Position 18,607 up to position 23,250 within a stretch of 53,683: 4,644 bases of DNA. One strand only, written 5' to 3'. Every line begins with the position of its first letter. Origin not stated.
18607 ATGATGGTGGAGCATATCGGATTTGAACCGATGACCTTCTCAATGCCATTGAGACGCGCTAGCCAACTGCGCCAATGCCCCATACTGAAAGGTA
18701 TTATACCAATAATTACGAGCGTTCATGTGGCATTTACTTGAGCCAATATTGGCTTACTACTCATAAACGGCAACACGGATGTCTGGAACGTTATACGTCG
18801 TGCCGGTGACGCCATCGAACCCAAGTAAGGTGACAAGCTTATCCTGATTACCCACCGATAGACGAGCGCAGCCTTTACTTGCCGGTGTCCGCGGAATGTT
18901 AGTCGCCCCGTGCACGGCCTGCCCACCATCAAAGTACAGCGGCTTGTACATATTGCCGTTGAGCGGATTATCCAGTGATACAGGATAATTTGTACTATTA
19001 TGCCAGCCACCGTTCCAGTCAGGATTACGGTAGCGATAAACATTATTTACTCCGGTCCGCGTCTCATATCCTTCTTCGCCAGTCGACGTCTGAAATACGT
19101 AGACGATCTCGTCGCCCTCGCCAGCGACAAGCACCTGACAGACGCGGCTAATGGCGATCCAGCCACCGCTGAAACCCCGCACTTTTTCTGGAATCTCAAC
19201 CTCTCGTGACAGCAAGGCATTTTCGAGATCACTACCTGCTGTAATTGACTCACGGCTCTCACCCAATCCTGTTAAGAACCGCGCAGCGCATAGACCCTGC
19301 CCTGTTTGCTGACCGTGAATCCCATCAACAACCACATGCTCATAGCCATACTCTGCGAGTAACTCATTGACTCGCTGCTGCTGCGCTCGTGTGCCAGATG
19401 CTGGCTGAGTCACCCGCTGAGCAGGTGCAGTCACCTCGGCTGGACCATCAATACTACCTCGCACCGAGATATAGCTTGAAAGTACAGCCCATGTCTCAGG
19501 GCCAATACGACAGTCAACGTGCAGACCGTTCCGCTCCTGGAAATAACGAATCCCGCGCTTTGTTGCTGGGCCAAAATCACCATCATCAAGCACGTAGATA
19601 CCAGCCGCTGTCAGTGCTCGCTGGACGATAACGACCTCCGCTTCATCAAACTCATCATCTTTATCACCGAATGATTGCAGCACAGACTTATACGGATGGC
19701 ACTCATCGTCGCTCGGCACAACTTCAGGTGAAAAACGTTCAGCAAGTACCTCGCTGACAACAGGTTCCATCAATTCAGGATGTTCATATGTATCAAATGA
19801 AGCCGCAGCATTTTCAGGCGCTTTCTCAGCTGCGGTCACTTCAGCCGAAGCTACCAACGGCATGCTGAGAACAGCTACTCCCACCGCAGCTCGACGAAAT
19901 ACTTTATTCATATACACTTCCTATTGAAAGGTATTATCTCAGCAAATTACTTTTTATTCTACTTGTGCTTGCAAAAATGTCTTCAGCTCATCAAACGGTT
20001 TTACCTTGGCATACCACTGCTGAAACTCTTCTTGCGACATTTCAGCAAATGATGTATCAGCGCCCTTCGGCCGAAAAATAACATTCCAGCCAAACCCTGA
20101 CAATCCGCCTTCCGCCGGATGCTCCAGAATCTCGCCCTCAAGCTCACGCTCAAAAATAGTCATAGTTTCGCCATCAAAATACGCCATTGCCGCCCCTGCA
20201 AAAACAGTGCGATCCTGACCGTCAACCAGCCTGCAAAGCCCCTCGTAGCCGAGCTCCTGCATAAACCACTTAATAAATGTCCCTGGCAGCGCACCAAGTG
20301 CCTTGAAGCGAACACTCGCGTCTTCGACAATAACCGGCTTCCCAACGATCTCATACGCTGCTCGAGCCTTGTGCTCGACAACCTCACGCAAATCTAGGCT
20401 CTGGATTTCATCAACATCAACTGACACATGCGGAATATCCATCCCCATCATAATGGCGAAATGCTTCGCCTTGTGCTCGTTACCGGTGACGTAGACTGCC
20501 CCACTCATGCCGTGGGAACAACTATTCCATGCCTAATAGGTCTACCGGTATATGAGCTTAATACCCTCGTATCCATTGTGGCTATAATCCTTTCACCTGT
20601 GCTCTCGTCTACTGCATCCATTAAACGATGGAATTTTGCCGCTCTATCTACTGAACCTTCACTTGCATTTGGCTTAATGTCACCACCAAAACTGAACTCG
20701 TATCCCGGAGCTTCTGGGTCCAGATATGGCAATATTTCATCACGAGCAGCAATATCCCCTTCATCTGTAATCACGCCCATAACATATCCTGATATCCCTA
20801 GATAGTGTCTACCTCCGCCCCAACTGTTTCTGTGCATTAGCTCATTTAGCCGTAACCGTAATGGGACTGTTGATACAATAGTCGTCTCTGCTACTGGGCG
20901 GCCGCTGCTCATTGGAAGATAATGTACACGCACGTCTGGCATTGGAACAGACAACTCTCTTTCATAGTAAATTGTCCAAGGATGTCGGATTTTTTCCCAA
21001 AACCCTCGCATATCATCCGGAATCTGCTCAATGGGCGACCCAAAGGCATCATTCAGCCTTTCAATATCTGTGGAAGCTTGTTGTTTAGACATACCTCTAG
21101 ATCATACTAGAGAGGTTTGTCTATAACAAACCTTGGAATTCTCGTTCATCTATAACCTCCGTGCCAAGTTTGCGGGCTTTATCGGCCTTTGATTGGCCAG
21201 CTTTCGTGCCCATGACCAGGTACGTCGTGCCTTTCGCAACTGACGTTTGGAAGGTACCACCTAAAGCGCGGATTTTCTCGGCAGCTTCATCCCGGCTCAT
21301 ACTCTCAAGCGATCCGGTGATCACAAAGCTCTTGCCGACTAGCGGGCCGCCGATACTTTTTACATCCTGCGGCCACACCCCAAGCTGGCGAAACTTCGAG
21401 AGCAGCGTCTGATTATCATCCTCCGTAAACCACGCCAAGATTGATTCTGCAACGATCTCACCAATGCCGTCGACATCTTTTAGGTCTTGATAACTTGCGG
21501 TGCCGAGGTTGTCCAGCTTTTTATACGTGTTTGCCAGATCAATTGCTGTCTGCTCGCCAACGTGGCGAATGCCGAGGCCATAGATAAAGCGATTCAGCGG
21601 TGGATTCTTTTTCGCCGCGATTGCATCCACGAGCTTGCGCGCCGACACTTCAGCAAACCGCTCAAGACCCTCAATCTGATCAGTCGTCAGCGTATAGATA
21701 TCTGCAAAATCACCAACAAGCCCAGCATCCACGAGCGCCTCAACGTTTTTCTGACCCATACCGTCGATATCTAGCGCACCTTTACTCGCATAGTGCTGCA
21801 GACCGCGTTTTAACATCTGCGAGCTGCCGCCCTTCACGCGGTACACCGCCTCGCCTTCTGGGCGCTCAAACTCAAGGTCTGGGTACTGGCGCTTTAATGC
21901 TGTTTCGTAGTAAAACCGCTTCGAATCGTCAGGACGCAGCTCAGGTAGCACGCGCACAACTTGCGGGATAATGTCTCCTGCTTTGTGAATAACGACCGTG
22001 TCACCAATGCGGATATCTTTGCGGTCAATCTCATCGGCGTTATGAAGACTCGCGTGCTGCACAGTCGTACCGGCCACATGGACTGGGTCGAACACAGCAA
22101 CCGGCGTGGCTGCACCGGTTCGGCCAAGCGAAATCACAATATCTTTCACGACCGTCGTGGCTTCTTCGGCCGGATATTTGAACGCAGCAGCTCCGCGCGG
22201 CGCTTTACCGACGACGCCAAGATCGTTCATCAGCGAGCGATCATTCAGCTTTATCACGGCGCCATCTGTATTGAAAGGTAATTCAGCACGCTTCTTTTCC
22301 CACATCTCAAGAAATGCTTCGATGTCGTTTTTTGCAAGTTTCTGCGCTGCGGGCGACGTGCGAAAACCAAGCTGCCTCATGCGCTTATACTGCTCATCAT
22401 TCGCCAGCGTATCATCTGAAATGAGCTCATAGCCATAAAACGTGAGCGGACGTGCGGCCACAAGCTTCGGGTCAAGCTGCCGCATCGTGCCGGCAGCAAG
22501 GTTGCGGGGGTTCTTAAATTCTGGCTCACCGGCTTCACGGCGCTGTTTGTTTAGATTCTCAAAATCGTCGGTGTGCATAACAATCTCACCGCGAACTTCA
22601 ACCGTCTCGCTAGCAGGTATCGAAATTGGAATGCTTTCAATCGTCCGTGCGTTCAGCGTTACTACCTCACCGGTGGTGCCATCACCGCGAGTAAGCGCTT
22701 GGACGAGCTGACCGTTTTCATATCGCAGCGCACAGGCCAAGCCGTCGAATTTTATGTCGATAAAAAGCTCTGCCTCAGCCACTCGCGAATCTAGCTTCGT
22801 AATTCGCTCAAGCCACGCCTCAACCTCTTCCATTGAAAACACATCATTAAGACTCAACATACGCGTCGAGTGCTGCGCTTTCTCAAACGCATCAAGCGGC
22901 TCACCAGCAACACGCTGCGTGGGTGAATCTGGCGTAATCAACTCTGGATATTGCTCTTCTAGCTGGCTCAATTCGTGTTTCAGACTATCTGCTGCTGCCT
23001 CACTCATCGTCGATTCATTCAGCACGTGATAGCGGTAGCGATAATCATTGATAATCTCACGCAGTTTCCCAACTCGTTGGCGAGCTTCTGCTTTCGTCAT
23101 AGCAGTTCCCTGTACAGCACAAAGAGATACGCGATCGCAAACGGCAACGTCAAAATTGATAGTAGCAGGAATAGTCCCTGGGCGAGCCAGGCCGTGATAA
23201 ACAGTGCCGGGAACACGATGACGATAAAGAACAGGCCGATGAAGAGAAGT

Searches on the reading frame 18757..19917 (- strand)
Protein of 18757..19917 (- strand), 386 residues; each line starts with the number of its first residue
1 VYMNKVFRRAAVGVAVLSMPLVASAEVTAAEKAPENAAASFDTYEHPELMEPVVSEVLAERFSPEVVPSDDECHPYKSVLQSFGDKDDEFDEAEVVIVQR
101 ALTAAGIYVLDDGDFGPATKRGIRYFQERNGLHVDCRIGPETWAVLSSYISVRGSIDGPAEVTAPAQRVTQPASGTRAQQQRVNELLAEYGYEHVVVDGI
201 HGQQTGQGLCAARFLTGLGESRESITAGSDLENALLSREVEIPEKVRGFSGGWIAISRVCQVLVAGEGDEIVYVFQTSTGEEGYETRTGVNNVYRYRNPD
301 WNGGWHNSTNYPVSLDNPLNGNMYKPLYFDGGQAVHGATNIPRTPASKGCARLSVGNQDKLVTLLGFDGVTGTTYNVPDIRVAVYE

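Call 21: search_protein_families(library=pfam, proteins=[window:18757-19917:-], max_evalue=0.001)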
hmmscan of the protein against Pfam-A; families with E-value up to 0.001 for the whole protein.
window:18757-19917:- (386 aa): 3 families
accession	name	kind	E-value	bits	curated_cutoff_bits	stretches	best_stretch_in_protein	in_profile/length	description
PF01471.23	PG_binding_1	-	3.5e-17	62.8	23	1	93-146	3-57/57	Putative peptidoglycan binding domain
PF03734.19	YkuD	-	6.2e-09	37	23.4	1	255-361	5-134/146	L,D-transpeptidase catalytic domain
PF09374.15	PG_binding_3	-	0.00017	22.1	24.6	0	95-124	3-32/76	Predicted Peptidoglycan domain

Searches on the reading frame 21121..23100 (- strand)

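Call 21: search_protein_families(library=pfam, proteins=[window:21121-23100:-], max_evalue=0.001)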
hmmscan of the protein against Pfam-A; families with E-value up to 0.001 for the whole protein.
window:21121-23100:- (659 aa): 7 families
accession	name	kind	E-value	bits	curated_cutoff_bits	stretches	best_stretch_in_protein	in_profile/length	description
PF01653.23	DNA_ligase_aden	-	4.6e-79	266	27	1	71-312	3-253/253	NAD-dependent DNA ligase adenylation domain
PF03120.22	DNA_ligase_OB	-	4.2e-33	113.5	32.9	1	315-392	1-78/79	NAD-dependent DNA ligase OB-fold domain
PF12826.13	HHH_2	-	2.7e-23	82.3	27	1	504-566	1-63/64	Helix-hairpin-helix motif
PF00533.33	BRCT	-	9.5e-14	51.8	21.3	1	585-655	4-74/78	BRCA1 C Terminus (BRCT) domain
PF14520.12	HHH_5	-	4.9e-10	40.2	27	0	443-494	5-55/57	Helix-hairpin-helix domain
PF12738.14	PTCB-BRCT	-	2.3e-05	24.7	22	1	597-650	7-59/63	twin BRCT domain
PF00633.29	HHH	-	5.4e-05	23.3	24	1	529-556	2-29/30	Helix-hairpin-helix motif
